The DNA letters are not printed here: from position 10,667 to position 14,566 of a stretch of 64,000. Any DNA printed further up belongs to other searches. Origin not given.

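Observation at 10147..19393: Two-gene operon: TSP3-repeat Ca-binding protein plus a 2858-aa cysteine-rich secreted giant protein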

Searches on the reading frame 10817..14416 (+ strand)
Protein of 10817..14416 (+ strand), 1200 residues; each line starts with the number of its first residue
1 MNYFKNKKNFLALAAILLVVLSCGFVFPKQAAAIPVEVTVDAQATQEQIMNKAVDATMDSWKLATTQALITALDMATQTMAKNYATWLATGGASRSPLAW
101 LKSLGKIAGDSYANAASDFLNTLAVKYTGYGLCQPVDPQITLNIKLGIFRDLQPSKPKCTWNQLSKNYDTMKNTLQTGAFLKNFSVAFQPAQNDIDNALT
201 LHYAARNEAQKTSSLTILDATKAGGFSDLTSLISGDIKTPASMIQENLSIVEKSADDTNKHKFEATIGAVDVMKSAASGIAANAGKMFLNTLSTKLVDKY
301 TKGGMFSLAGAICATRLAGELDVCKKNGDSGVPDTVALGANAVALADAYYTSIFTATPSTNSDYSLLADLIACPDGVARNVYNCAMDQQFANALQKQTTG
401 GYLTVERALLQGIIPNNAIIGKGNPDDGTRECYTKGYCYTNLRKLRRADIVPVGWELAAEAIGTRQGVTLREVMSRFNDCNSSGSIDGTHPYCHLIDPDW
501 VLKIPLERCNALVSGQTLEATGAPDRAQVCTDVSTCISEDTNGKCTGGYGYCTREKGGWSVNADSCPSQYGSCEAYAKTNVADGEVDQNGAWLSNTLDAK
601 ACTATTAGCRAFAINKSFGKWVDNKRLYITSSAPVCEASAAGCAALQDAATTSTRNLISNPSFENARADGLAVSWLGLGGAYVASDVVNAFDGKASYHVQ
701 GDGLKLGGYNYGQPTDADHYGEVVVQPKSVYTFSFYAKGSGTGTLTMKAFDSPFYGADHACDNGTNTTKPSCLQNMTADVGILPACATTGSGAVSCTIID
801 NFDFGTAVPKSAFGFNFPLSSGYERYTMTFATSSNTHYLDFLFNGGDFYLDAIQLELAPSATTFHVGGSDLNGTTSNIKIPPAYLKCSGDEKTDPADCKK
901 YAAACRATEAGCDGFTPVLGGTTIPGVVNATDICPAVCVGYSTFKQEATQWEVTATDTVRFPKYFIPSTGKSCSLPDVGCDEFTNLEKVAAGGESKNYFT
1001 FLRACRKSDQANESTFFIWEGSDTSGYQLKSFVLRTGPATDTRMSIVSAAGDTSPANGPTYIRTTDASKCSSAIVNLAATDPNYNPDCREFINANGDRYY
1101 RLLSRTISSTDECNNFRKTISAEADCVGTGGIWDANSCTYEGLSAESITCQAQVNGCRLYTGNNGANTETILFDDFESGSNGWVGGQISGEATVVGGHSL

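Call 44: search_protein_representatives(protein=window:10817-14416:+)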
Query: 1200 residues. Proteins with E-value up to 0.001 (for the whole library): 1354; up to 1e-10: 1267; up to 1e-30: 1101. The best 150 are listed.
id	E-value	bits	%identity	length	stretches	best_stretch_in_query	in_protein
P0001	0.0e+00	2719.1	100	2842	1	17-1200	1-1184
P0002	0.0e+00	1859.8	68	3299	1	1-1199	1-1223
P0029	2.6e-293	992.7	44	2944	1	34-1199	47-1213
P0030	2.3e-292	989.6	44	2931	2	4-1200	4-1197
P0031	1.5e-282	957.1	45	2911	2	17-1200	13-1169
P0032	8.5e-246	835.3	41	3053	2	10-1200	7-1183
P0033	6.8e-224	762.8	64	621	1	1-546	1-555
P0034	6.5e-180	617.1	38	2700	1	15-1199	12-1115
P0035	1.4e-179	616.0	37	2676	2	6-694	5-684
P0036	1.0e-176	606.5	39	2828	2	55-666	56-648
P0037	1.7e-173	595.9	38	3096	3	21-613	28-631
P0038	9.0e-166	570.3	36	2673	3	5-699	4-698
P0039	1.1e-165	570.0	36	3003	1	19-1200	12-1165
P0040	1.3e-164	566.5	38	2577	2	14-654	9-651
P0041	1.1e-163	563.4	36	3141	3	64-614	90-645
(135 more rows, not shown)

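Call 47: find_related_loci(query=A2, collection=genome_contigs, flank=4000)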
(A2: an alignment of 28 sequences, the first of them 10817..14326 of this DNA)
Query A2 (1170 aa) in genome_contigs; peptide patterns used: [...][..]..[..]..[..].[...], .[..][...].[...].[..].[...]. (x = any residue, [..] = any of these).
599 stretches matched a pattern (row limit reached: there are more); 583 encode a relative of the query (tblastn E <= 1e-3); the best 80 are kept; 80 distinct loci.
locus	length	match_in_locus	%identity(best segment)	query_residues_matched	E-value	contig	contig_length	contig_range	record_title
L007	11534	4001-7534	42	9-1170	0e+0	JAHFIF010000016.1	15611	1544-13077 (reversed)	MAG: bacterium isolate nzgw356 NODE_1729_length_15612_cov_2.905816, whole genome shotgun sequence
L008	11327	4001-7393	32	27-1167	3e-172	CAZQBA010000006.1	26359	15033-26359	MAG TPA_asm: uncultured Gammaproteobacteria bacterium isolate binchicken_co128_169 genome assembly, contig: NODE_1300_le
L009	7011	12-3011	33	102-1167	2e-167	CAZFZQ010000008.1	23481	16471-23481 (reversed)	MAG TPA_asm: uncultured Gammaproteobacteria bacterium isolate binchicken_co266_189 genome assembly, contig: NODE_3569_le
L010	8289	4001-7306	33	68-1169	2e-167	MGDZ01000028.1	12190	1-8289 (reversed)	MAG: Candidatus Uhrbacteria bacterium RIFCSPHIGHO2_02_FULL_57_19 rifcsphigho2_02_scaffold_25916, whole genome shotgun se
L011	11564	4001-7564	32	1-1169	6e-165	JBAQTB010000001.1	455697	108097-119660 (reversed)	MAG: Patescibacteria group bacterium isolate MFD03292_ilm_asm_bin19 k127_12807, whole genome shotgun sequence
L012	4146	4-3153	33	127-1168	9e-171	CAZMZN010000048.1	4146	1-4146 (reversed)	MAG TPA_asm: uncultured Gammaproteobacteria bacterium isolate SRP162660_co2_224 genome assembly, contig: NODE_20440_leng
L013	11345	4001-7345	32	26-1170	6e-164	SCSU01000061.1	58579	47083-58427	MAG: Patescibacteria group bacterium isolate FW215_bin.7 FW215_bin.7-108530, whole genome shotgun sequence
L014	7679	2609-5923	31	13-1169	9e-164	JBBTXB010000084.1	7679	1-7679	MAG: Patescibacteria group bacterium isolate H14-bin029_1 H14_bin029_1_000000000084, whole genome shotgun sequence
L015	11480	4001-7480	31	13-1169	4e-163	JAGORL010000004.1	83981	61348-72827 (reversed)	Patescibacteria group bacterium isolate Gw_Eff_bin_264 Gw_Eff_364_length_83981_cov_9.644764, whole genome shotgun sequen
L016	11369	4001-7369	30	17-1169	1e-162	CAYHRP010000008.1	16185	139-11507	MAG TPA_asm: uncultured Gammaproteobacteria bacterium isolate ERP119705_co15_220 genome assembly, contig: NODE_3779_leng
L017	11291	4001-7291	32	4-1167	1e-161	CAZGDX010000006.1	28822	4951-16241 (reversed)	MAG TPA_asm: uncultured Gammaproteobacteria bacterium isolate binchicken_co274_39 genome assembly, contig: NODE_4170_len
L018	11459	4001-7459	32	8-1162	2e-160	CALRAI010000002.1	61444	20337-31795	MAG: Candidatus Uhrbacteria bacterium isolate MaH-04nov19-6 genome assembly, contig: MaH-04nov19-C907, whole genome shot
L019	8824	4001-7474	32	25-1169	3e-160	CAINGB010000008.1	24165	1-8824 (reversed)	Candidatus Uhrbacteria bacterium isolate LJ_bin-3226 genome assembly, contig: bin-3226:08/48, whole genome shotgun seque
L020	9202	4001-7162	32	70-1170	6e-160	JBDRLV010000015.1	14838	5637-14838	MAG: Patescibacteria group bacterium isolate MEGAHIT-group-1.799 k141_5412031, whole genome shotgun sequence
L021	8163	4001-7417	32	3-1170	3e-158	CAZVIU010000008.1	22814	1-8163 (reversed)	MAG TPA_asm: uncultured Gammaproteobacteria bacterium isolate binchicken_co21_267 genome assembly, contig: NODE_1091_len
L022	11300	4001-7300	30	60-1170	5e-158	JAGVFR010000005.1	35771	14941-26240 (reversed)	MAG: bacterium isolate DeMMO2_27 c_000000097729, whole genome shotgun sequence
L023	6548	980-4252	30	48-1169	7e-158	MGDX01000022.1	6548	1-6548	MAG: Candidatus Uhrbacteria bacterium RIFCSPHIGHO2_02_FULL_53_13 rifcsphigho2_02_scaffold_29111, whole genome shotgun se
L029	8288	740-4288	30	28-1170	3e-153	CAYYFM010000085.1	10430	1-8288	MAG TPA_asm: uncultured Gammaproteobacteria bacterium isolate binchicken_co203_597 genome assembly, contig: k141_2903001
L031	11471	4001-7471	31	7-1170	4e-152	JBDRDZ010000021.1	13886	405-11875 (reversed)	MAG: Patescibacteria group bacterium isolate MEGAHIT-group-1.29 k141_1061754, whole genome shotgun sequence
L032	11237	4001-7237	32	69-1170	4e-152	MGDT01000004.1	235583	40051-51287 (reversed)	MAG: Candidatus Uhrbacteria bacterium RIFCSPHIGHO2_01_FULL_63_20 rifcsphigho2_01_scaffold_334, whole genome shotgun sequ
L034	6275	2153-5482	31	69-1170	3e-152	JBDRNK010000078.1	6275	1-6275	MAG: Candidatus Uhrbacteria bacterium isolate MEGAHIT-group-1.884 k141_4028080, whole genome shotgun sequence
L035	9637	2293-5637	31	60-1170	7e-151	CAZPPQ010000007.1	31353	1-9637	MAG TPA_asm: uncultured Gammaproteobacteria bacterium isolate SRP062349_co5_334 genome assembly, contig: NODE_351_length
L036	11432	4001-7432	31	62-1170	4e-150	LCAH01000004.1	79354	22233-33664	MAG: Candidatus Uhrbacteria bacterium GW2011_GWC2_41_11 UU35_C0004, whole genome shotgun sequence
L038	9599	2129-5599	31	52-1170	8e-154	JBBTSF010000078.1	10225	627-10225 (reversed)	MAG: Patescibacteria group bacterium isolate H43-bin239_1 H43_bin239_1_000000000078, whole genome shotgun sequence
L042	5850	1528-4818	31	24-1170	5e-151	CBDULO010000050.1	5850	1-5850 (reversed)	MAG TPA_asm: uncultured bacterium isolate SRR18550247_binner12_Refined_17 genome assembly, contig: ERZ25074849.1163, who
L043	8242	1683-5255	31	7-1170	7e-149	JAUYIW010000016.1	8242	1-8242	MAG: Candidatus Uhrbacteria bacterium isolate C24_metabat.bin.112 C24_k141_170514, whole genome shotgun sequence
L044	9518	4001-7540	30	1-1169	5e-148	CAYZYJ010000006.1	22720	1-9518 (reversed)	MAG TPA_asm: uncultured Gammaproteobacteria bacterium isolate SRP319275_co1_351 genome assembly, contig: NODE_2255_lengt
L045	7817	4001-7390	31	11-1170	7e-148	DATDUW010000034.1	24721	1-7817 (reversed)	MAG TPA_asm: Patescibacteria group bacterium isolate SMAG_U8068 k141_362888, whole genome shotgun sequence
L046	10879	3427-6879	29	44-1170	3e-147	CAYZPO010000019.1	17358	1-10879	MAG TPA_asm: uncultured Gammaproteobacteria bacterium isolate SRP167671_co1_156 genome assembly, contig: NODE_3835_lengt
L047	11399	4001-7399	30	25-1170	8e-154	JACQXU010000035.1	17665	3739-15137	MAG: Candidatus Uhrbacteria bacterium isolate NC_groundwater_1523_Pr4_B-0.1um_41_4 SR1-18-B1_scaffold_204312, whole geno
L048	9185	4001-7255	29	69-1165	2e-145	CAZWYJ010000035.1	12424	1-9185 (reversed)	MAG TPA_asm: uncultured Gammaproteobacteria bacterium isolate SRP294416_co1_128 genome assembly, contig: NODE_11026_leng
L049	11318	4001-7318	30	35-1170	3e-145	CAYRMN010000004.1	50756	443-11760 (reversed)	MAG TPA_asm: uncultured Gammaproteobacteria bacterium isolate SRP170004_co1_61 genome assembly, contig: NODE_805_length_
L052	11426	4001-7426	29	60-1170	5e-144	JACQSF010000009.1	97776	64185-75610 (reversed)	MAG: Candidatus Uhrbacteria bacterium isolate NC_groundwater_1378_Ag_S-0.2um_51_101 S_p2_S4_coassembly_k141_780934, whol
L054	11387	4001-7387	31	60-1170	7e-144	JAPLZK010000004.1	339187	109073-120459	MAG: Candidatus Uhrbacteria bacterium isolate LacPavin_0818_WC45_MAG_46_11 LacPavin_0818_WC45_scaffold_32488, whole geno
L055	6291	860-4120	29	78-1170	1e-143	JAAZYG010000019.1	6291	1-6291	MAG: Candidatus Uhrbacteria bacterium isolate bin41o c_000001837465, whole genome shotgun sequence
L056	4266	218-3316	30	141-1170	2e-146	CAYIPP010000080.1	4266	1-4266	MAG TPA_asm: uncultured Gammaproteobacteria bacterium isolate ERP119705_co25_663 genome assembly, contig: NODE_30660_len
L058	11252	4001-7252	31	66-1170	3e-142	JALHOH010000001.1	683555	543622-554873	MAG: Patescibacteria group bacterium isolate bin.120 c_000000000028, whole genome shotgun sequence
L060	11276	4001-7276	31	62-1170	1e-141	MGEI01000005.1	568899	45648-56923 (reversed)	MAG: Candidatus Uhrbacteria bacterium RIFCSPLOWO2_01_FULL_47_17 rifcsplowo2_01_scaffold_74, whole genome shotgun sequenc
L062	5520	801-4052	31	60-1170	1e-140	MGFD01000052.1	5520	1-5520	MAG: Candidatus Uhrbacteria bacterium RIFOXYB2_FULL_45_11 rifoxyb2_full_scaffold_5642, whole genome shotgun sequence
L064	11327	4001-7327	31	80-1170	8e-156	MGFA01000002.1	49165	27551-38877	MAG: Candidatus Uhrbacteria bacterium RIFOXYB12_FULL_58_10 rifoxyb3_full_scaffold_106, whole genome shotgun sequence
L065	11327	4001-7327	29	48-1170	2e-136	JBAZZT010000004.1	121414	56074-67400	MAG: Patescibacteria group bacterium isolate SO_2017_GW3_23 scaffold_172_c1_OW296A_2017, whole genome shotgun sequence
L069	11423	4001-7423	29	33-1170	5e-135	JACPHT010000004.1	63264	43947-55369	MAG: Candidatus Uhrbacteria bacterium isolate NC_groundwater_421_Ag_B-0.1um_41_26 GD18-4_B1_scaffold_255756, whole genom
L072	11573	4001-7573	29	10-1169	1e-133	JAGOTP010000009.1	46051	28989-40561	Patescibacteria group bacterium isolate Gw_Eff_bin_431 Gw_Eff_1252_length_46051_cov_10.977920, whole genome shotgun sequ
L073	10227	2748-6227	29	11-1170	4e-133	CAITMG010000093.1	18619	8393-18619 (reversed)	Candidatus Uhrbacteria bacterium isolate MJ110927B_bin-298 genome assembly, contig: bin-298:93/97, whole genome shotgun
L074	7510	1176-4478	30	38-1170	2e-133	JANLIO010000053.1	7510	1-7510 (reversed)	MAG: bacterium isolate S40-17 k99_260013, whole genome shotgun sequence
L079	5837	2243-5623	31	16-1167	1e-130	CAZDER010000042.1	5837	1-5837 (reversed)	MAG TPA_asm: uncultured Gammaproteobacteria bacterium isolate binchicken_co248_212 genome assembly, contig: NODE_23612_l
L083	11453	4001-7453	31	60-1170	7e-159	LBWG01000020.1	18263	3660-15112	MAG: Candidatus Uhrbacteria bacterium GW2011_GWF2_39_13 UT30_C0020, whole genome shotgun sequence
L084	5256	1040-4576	28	15-1170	4e-129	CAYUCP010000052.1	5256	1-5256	MAG TPA_asm: uncultured Gammaproteobacteria bacterium isolate SRP298887_co1_258 genome assembly, contig: NODE_20015_leng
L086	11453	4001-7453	30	60-1170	2e-127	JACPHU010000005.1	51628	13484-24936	MAG: Candidatus Uhrbacteria bacterium isolate NC_groundwater_422_Ag_B-0.1um_45_124 GD18-4_B1_scaffold_345505, whole geno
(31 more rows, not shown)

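Call 60: predict_structure(alignment_id=A2)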
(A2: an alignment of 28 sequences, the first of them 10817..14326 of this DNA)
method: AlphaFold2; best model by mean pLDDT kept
length: 1170 residues; sequences in the alignment: 28
mean_pLDDT: 58.9   pTM: 0.32
mean pLDDT of the five models: 58.9, 57.0, 54.7, 53.9, 51.2
residues with pLDDT >= 90: 45; 70-90: 361; 50-70: 286; < 50: 478
segments of 3 or more residues with pLDDT < 50: 1-5, 21-79, 85-115, 126-129, 138-158, 183-206, 212-358, 360-362, 536-545, 547-600, 713-721, 754-760, 762-777, 803-808, 902-941, 955-960, 967-969, 1044-1053, 1164-1170
pLDDT, mean of each block of 10 residues (from residue 1): 45 58 36 30 41 43 46 48 49 35 37 50 50 52 29 37 62 60 37 34 45 43 26 29 35 35 34 35 35 39 35 38 34 27 41 45 68 71 83 72 80 87 84 89 82 86 88 90 83 87 65 58 56 49 39 27 27 39 38 44 59 66 63 61 63 69 74 71 72 83 75 47 74 89 85 48 44 47 63 61 49 81 86 76 89 84 63 64 58 59 43 31 31 28 57 54 53 75 88 83 85 86 62 76 47 62 72 76 81 85 87 88 76 84 88 80 41
secondary structure, 60 per line:
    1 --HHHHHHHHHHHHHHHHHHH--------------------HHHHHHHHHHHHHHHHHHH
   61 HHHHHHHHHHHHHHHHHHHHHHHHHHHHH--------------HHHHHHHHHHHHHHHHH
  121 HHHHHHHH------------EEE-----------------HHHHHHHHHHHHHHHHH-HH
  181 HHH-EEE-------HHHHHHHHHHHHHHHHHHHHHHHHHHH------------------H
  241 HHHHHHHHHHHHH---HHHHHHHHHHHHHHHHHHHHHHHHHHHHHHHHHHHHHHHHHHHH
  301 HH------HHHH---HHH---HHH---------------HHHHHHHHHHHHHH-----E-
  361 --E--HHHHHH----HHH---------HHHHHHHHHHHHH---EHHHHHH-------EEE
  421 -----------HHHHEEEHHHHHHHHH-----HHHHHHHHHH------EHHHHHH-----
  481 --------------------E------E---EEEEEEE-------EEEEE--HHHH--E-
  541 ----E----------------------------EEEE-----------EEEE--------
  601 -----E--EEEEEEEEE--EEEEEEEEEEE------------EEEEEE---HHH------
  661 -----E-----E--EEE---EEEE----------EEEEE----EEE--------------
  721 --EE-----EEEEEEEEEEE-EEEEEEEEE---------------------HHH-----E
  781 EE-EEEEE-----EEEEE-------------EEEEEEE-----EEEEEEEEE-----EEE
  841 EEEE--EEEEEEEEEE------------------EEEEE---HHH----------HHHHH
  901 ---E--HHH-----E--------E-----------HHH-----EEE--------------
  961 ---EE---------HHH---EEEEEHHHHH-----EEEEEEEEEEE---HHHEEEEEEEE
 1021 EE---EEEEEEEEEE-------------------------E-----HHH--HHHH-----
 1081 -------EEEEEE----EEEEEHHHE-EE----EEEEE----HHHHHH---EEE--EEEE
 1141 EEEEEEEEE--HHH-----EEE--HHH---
elements in order (helices of 4 or more, strands of 3 or more residues): H3-21 H42-89 H104-128 E141-143 H161-177 H179-183 E185-187 H195-221 H240-253 H257-302 H309-312 H340-353 H366-371 H388-400 H405-410 E418-420 H432-435 E436-438 H439-447 H453-462 H470-475 E512-518 E526-530 H533-536 E574-577 E589-592 E609-617 E620-630 E643-648 E675-677 E681-684 E695-699 E704-706 E730-740 E742-750 E780-782 E784-788 E794-798 E812-818 E824-832 E838-844 E847-856 E875-879 H896-900 E944-946 E981-985 H986-990 E996-1006 E1013-1022 E1026-1035 H1072-1075 E1088-1093 E1098-1102 E1114-1118 H1123-1128 E1132-1134 E1137-1149 E1160-1162
